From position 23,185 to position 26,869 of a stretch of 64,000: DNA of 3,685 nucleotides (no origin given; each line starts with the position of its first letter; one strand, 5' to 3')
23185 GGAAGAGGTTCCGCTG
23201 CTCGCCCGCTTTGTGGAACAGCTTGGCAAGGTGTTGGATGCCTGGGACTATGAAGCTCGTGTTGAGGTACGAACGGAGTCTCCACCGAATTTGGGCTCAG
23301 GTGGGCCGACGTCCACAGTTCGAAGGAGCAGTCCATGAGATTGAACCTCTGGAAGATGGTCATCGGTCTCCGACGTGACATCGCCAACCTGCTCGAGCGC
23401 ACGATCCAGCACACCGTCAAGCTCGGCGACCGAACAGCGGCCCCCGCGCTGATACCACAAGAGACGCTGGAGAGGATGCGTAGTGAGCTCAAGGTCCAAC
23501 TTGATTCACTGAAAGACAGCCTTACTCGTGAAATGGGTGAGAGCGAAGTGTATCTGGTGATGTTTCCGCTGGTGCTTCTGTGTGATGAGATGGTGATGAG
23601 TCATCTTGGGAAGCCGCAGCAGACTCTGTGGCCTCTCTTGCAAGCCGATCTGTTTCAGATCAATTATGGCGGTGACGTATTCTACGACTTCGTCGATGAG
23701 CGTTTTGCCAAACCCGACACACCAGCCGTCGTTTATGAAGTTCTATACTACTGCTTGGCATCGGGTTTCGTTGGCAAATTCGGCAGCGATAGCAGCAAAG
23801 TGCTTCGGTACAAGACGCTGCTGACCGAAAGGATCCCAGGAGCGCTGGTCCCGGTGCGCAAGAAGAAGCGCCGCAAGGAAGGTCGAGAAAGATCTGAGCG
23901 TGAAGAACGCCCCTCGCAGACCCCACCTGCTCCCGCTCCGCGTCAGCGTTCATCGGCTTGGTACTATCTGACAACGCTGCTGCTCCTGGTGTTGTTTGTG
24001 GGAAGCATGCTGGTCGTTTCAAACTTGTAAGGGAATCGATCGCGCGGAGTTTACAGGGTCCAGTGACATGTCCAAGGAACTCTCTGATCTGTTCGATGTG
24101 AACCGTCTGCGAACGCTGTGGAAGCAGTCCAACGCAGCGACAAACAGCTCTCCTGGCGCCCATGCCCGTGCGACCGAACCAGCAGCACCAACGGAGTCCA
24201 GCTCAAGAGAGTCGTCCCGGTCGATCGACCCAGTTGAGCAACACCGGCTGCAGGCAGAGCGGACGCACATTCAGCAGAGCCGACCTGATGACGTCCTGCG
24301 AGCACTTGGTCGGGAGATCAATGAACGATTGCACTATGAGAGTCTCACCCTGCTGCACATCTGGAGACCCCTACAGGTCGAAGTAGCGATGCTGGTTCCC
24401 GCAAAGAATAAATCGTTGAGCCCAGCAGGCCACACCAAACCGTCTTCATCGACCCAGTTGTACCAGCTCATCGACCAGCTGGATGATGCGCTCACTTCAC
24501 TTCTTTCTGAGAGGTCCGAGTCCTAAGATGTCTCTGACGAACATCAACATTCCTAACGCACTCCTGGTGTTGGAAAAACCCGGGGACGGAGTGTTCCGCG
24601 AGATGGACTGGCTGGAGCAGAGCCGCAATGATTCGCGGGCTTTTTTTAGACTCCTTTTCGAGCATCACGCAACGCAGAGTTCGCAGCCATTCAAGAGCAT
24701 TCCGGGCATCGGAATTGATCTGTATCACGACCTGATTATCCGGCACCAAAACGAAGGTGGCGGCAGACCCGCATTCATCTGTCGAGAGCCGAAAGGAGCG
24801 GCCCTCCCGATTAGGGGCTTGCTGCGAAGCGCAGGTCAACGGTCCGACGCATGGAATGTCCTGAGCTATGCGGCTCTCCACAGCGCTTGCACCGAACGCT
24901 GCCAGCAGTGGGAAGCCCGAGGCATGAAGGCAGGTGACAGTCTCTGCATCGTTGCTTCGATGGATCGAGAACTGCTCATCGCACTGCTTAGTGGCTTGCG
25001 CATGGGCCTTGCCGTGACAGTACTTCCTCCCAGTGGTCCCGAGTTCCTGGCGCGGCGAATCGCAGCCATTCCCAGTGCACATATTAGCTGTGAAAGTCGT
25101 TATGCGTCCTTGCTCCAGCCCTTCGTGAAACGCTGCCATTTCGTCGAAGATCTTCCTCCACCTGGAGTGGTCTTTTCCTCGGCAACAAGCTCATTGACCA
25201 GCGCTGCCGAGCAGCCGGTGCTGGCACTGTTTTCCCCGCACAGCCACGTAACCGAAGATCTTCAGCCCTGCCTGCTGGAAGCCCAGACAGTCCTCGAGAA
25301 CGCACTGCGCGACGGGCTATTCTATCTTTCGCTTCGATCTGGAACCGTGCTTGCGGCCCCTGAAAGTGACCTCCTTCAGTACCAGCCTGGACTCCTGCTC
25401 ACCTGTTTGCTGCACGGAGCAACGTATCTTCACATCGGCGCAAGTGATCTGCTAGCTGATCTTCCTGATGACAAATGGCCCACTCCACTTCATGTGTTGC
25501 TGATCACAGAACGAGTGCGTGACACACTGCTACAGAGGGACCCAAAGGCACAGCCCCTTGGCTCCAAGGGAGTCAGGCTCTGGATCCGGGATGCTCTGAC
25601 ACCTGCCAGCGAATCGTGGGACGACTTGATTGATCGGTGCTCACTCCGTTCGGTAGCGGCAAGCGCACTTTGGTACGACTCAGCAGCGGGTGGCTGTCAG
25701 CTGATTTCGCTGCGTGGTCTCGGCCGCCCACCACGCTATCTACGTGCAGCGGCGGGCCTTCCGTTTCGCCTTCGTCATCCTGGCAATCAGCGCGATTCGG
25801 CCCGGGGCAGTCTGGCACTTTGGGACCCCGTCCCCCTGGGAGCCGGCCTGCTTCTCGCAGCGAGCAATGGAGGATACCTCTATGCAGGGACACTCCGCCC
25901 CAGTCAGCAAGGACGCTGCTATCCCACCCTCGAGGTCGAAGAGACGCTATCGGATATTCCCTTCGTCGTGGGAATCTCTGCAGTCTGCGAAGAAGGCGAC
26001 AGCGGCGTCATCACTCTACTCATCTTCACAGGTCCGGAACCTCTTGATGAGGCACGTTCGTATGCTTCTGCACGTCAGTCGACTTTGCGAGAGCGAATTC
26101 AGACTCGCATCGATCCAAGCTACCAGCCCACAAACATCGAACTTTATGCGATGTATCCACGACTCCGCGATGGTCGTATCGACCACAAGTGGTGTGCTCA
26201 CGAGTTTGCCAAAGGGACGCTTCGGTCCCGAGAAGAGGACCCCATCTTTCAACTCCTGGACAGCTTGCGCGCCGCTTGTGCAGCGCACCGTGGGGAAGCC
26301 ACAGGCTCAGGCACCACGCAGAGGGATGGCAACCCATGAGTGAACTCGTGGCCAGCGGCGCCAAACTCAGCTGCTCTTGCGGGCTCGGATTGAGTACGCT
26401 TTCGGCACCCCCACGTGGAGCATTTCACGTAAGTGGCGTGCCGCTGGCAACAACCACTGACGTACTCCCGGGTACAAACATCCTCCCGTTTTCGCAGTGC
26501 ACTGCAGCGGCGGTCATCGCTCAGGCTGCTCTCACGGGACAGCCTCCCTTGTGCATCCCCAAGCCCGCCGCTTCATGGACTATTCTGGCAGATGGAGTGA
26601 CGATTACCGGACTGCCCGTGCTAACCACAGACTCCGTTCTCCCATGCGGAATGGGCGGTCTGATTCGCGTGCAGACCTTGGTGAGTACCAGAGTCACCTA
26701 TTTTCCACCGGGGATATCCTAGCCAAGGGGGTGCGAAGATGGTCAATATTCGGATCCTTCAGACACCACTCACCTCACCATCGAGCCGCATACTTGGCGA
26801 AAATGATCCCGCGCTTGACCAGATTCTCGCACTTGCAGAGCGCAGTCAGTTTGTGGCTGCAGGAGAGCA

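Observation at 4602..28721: T6SS locus with non-canonical layout and no ClpV/Fha in the window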

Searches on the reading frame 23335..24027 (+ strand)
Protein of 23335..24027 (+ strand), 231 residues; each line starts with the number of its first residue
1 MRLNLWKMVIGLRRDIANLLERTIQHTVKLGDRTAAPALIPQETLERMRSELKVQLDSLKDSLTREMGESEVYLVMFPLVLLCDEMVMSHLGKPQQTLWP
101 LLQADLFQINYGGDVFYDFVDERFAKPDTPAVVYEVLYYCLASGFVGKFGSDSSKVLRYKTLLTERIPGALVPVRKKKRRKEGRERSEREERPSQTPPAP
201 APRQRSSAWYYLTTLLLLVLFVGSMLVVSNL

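Call 3: search_protein_families(library=pfam, proteins=[window:23335-24027:+], max_evalue=0.01)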
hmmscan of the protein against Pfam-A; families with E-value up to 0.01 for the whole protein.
window:23335-24027:+ (231 aa): 1 family
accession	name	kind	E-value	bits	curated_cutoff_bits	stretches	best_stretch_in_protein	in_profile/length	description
PF09850.14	DotU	-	1.6e-16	61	27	1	42-222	22-198/205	Type VI secretion system protein DotU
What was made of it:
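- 23335..24030 (+): DotU / TssL, short form with a C-terminal TM helix. PF09850 61 bits (call 3).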

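Call 42: search_protein_families(library=ncbifam, proteins=[window:23335-24027:+], max_evalue=0.01)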
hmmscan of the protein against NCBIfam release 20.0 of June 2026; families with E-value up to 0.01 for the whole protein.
window:23335-24027:+ (231 aa): 3 families
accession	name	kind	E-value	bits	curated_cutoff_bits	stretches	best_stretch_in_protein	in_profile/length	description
TIGR03349.1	IV_VI_DotU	subfamily_domain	4.4e-14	52.8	89.95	1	43-223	24-201/211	DotU/TssL family secretion system protein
NF038239.1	T6SS_TssL_short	exception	2e-05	24.2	180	1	55-187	35-172/207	type VI secretion system protein TssL, short form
NF038228.1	IcmH_DotU_IVB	equivalog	0.0077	15.6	50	1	96-152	118-174/258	type IVB secretion system protein IcmH/DotU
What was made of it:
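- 23335..24030 (+): TIGR03349 52.8 bits (call 42).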

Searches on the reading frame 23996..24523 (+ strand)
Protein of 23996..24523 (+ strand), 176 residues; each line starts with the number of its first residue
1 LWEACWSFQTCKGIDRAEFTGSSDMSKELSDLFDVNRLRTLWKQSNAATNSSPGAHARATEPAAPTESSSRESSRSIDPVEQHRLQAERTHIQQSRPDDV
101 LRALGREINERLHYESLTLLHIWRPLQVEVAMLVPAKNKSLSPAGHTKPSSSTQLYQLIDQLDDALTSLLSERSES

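Call 4: search_protein_families(library=pfam, proteins=[window:23996-24523:+], max_evalue=0.01)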
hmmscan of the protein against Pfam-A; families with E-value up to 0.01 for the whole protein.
window:23996-24523:+ (176 aa): 0 families

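Call 5: search_protein_families(library=ncbifam, proteins=[window:23996-24523:+], max_evalue=0.1)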
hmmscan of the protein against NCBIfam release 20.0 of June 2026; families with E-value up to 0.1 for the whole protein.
window:23996-24523:+ (176 aa): 0 families

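Call 23: search_protein_families(library=pfam, proteins=[window:23996-24523:+], max_evalue=0.01)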
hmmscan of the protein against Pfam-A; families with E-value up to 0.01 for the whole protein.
window:23996-24523:+ (176 aa): 0 families

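Call 67: search_protein_families(library=phrogs, proteins=[window:24068-24523:+], max_evalue=0.1)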
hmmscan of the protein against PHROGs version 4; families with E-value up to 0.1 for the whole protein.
window:24068-24523:+ (152 aa): 0 families
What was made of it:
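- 24068..24526 (+): Conserved 151-aa protein of unknown function. No family hit (calls 4, 5, 67).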

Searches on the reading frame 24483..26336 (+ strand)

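Call 4: search_protein_families(library=pfam, proteins=[window:24483-26336:+], max_evalue=0.01)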
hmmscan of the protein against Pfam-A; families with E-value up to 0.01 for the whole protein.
window:24483-26336:+ (618 aa): 0 families

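Call 5: search_protein_families(library=ncbifam, proteins=[window:24483-26336:+], max_evalue=0.1)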
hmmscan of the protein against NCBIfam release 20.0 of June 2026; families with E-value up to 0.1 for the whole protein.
window:24483-26336:+ (618 aa): 6 families
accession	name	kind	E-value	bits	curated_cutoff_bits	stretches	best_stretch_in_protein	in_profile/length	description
NF004511.1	PRK05852.1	equivalog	0.00017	20.4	650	1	125-187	25-87/505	FadD7 family fatty acid--CoA ligase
NF001208.0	PRK00174.1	subfamily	0.00023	19.6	657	1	120-194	104-179/649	acetate--CoA ligase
TIGR02188.1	Ac_CoA_lig_AcsA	equivalog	0.00026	19.4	724.95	1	123-193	86-157/629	acetate--CoA ligase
NF006539.0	PRK09029.1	equivalog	0.037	12.9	494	1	125-194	27-96/458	o-succinylbenzoate--CoA ligase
NF005859.1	PRK07788.1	exception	0.048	12.1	875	1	126-181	83-138/560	long-chain-fatty-acid--CoA ligase FadD2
TIGR03098.1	ligase_PEP_1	hypoth_equivalog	0.093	11.2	592.35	0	481-572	431-515/517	acyl-CoA ligase (AMP-forming), exosortase A system-associated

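Call 67: search_protein_families(library=phrogs, proteins=[window:24528-26336:+], max_evalue=0.1)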
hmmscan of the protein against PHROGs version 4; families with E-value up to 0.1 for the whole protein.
window:24528-26336:+ (603 aa): 0 families

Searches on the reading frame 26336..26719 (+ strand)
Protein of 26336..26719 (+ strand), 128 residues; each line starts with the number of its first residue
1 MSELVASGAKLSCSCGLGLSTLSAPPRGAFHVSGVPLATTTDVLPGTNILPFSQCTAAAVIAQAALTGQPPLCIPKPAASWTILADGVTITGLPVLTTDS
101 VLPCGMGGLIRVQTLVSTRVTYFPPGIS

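Call 23: search_protein_families(library=pfam, proteins=[window:26336-26719:+], max_evalue=0.01)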
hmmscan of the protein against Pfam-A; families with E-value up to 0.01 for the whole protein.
window:26336-26719:+ (128 aa): 1 family
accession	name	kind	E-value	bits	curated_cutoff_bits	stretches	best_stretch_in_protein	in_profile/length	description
PF14107.11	DUF4280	-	1e-17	65.1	26.3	1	5-113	1-105/109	Domain of unknown function (DUF4280)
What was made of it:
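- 26336..26722 (+): DUF4280 PAAR-like spike tip (IglG-type domain, without the Francisella N-terminal extension). PF14107 65 bits (call 23).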

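Call 42: search_protein_families(library=ncbifam, proteins=[window:26336-26719:+], max_evalue=0.01)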
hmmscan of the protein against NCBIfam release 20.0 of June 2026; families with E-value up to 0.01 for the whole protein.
window:26336-26719:+ (128 aa): 1 family
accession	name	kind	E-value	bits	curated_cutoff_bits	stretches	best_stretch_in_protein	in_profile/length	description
NF041248.1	T6SS_IglG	exception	0.00019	21.3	200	1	7-105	58-153/173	type VI secretion system PAAR-like protein IglG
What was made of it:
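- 26336..26722 (+): NF041248 IglG 21 bits, below cutoff (call 42).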
